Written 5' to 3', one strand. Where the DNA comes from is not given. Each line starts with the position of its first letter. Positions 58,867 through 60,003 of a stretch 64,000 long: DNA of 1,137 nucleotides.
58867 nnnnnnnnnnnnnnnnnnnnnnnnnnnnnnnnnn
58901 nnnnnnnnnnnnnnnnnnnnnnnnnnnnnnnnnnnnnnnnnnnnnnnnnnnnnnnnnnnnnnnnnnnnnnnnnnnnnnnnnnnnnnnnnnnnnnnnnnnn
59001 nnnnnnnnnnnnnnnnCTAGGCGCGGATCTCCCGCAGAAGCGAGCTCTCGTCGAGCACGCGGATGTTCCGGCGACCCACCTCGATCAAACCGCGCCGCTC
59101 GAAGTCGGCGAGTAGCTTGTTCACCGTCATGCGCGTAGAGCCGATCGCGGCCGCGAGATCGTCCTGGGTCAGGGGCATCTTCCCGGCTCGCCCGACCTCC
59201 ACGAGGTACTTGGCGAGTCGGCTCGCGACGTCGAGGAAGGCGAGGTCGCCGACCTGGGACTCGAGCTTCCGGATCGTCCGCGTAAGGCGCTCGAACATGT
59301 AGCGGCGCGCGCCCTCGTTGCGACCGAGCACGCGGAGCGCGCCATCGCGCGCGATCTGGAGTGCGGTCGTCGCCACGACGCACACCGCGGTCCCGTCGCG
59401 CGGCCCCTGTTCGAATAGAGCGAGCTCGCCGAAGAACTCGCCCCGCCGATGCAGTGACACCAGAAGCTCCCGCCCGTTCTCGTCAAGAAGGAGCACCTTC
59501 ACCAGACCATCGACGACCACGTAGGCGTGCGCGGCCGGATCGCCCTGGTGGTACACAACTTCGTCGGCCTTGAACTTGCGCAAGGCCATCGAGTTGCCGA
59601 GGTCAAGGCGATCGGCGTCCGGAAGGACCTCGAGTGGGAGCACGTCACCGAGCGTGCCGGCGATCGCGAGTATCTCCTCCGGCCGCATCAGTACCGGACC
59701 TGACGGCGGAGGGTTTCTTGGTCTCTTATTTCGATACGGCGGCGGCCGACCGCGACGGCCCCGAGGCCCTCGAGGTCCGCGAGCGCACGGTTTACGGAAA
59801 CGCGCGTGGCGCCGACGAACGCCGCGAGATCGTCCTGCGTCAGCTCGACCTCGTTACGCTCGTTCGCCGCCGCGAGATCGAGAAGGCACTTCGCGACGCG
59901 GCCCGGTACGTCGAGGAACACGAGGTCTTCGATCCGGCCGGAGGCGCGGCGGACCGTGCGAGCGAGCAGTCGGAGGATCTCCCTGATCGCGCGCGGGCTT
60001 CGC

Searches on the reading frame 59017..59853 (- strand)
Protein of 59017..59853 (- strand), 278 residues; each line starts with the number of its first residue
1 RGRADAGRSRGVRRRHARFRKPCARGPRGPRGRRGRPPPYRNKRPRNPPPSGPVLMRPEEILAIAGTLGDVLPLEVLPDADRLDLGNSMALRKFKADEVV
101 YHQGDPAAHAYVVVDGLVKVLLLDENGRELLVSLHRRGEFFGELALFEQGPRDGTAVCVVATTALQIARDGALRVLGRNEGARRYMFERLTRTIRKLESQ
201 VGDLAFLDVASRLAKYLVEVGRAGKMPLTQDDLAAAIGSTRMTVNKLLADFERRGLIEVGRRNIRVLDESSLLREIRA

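Call 79: search_protein_families(library=pfam, proteins=[window:59017-59853:-], max_evalue=0.00001)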
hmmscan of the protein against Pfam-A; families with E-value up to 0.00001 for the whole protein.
window:59017-59853:- (278 aa): 3 families
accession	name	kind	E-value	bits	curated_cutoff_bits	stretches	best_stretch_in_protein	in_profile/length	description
PF00027.35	cNMP_binding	-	3e-22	78.8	27.5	1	92-178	2-88/89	Cyclic nucleotide-binding domain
PF13545.12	HTH_Crp_2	-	5.1e-16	58.8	27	1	212-273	2-68/70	Crp-like helix-turn-helix domain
PF00325.26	Crp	-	3.1e-07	30.4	21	1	227-257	2-32/32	Bacterial regulatory proteins, crp family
